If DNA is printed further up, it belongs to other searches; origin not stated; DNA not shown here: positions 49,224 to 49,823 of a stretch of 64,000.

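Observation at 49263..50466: RelB/DinJ-like RHH gene tightly coupled to a Zn-type macro-domain (ADP-ribose hydrolase) gene, with stacked palindromic operators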

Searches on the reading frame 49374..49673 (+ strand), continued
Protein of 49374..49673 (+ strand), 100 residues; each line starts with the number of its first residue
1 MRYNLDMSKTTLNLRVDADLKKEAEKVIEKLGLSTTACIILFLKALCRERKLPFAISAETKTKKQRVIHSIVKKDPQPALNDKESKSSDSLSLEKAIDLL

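Call 71: find_encoding_contigs(protein=P0237, flank=5000, max_places=2)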
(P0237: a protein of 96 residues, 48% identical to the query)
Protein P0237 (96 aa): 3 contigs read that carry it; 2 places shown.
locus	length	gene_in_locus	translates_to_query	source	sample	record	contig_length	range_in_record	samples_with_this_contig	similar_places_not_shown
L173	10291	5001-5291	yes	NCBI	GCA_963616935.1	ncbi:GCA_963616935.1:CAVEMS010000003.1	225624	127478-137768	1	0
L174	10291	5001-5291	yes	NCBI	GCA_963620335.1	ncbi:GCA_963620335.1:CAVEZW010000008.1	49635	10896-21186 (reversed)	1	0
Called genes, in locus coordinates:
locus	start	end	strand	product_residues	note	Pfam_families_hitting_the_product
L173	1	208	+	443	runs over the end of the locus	PF10396:TrmE_N, PF00350:Dynamin_N (faint), PF12631:MnmE_helical, PF01926:MMR_HSR1, PF02421:FeoB_N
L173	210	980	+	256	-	PF01026:TatD_DNase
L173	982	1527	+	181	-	PF01751:Toprim, PF13331:DUF4093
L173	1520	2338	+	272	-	PF00398:RrnaAD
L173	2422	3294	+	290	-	PF00288:GHMP_kinases_N, PF08544:GHMP_kinases_C (weak)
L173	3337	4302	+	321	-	PF00483:NTP_transferase, PF12804:NTP_transf_3, PF02348:CTP_transf_3 (faint), PF25084:LbH_EIF2B (weak), PF00132:Hexapep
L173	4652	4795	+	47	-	-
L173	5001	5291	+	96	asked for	PF04221:RelB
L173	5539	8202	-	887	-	PF01326:PPDK_N, PF00391:PEP-utilizers, PF02896:PEP-utilizers_C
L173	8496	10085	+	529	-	PF00370:FGGY_N, PF02782:FGGY_C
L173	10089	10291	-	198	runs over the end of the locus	PF00440:TetR_N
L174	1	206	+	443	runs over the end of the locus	PF10396:TrmE_N, PF00350:Dynamin_N (faint), PF12631:MnmE_helical, PF01926:MMR_HSR1, PF02421:FeoB_N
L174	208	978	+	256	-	PF01026:TatD_DNase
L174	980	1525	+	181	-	PF01751:Toprim, PF13331:DUF4093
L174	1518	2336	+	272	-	PF00398:RrnaAD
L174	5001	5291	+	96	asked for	PF04221:RelB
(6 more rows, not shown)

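Call 72: find_encoding_contigs(protein=P0220, flank=5000, max_places=2)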
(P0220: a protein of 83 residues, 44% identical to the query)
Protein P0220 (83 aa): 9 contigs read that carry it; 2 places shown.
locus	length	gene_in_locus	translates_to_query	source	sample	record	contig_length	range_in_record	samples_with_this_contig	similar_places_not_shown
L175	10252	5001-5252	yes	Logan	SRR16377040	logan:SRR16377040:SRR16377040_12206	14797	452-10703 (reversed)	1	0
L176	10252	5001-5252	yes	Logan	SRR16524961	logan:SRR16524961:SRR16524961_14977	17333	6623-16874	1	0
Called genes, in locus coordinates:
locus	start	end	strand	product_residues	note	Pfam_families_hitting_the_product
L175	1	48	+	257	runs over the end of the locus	PF01026:TatD_DNase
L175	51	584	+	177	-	PF13331:DUF4093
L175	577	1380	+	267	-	PF00398:RrnaAD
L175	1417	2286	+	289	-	PF00288:GHMP_kinases_N, PF08544:GHMP_kinases_C (weak)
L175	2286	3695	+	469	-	PF00483:NTP_transferase, PF12804:NTP_transf_3, PF25087:GMPPB_C (weak), PF25084:LbH_EIF2B (faint), PF00132:Hexapep, PF14602:Hexapep_2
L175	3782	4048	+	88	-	-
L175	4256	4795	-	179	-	-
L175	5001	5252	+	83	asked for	PF04221:RelB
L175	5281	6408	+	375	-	PF04015:DUF362, PF12797:Fer4_2 (faint), PF00037:Fer4 (faint), PF12837:Fer4_6 (faint), PF13237:Fer4_10 (faint)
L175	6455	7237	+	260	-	PF01661:Macro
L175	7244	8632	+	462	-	PF07690:MFS_1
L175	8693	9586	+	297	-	PF02915:Rubrerythrin (weak), PF01988:VIT1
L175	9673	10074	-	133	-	PF01475:FUR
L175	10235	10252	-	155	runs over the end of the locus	?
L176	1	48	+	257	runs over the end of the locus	PF01026:TatD_DNase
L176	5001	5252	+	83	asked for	PF04221:RelB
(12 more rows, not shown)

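Call 73: find_encoding_contigs(protein=P0187, flank=5000, max_places=2)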
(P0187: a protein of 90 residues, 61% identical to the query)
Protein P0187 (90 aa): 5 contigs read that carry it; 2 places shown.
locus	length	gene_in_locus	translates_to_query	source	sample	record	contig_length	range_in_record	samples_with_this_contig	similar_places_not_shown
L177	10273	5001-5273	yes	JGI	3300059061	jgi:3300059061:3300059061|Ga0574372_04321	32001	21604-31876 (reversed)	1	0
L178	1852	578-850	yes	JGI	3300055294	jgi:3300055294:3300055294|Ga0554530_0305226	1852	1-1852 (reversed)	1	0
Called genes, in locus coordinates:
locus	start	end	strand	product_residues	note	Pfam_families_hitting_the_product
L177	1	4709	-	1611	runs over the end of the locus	?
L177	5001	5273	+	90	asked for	PF04221:RelB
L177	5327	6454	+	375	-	PF04015:DUF362, PF14697:Fer4_21 (faint), PF00037:Fer4 (weak), PF12837:Fer4_6 (faint), PF12838:Fer4_7 (weak), PF13237:Fer4_10 (weak), PF25160:LdpA_Fe-S-bd (weak)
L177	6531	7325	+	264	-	PF01661:Macro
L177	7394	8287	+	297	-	PF02915:Rubrerythrin (weak), PF01988:VIT1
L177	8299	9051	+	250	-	PF12724:Flavodoxin_5 (weak), PF13187:Fer4_9 (faint), PF25160:LdpA_Fe-S-bd (faint), PF00037:Fer4 (faint), PF12837:Fer4_6 (faint), PF12838:Fer4_7 (faint), PF13484:Fer4_16 (faint)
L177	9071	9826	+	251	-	PF12724:Flavodoxin_5 (weak), PF12838:Fer4_7 (weak), PF00037:Fer4, PF12797:Fer4_2 (weak), PF12837:Fer4_6 (weak), PF13187:Fer4_9, PF13237:Fer4_10 (weak), PF14697:Fer4_21 (weak), +1 more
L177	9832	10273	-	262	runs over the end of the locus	-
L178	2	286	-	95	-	?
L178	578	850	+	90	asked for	PF04221:RelB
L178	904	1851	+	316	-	?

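Call 92: predict_structure(alignment_id=A5)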
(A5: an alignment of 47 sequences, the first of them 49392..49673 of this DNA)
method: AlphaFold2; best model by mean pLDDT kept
length: 94 residues; sequences in the alignment: 47
mean_pLDDT: 69.6   pTM: 0.39
mean pLDDT of the five models: 69.6, 69.1, 68.2, 67.9, 67.8
residues with pLDDT >= 90: 17; 70-90: 32; 50-70: 25; < 50: 20
segments of 3 or more residues with pLDDT < 50: 57-61, 70-73, 75-77, 79-83
pLDDT, mean of each block of 10 residues (from residue 1): 62 88 92 90 83 53 49 47 61 73
secondary structure, 60 per line:
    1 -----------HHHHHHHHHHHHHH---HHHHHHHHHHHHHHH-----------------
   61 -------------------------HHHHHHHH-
elements in order: H12-25 H29-43 H86-93
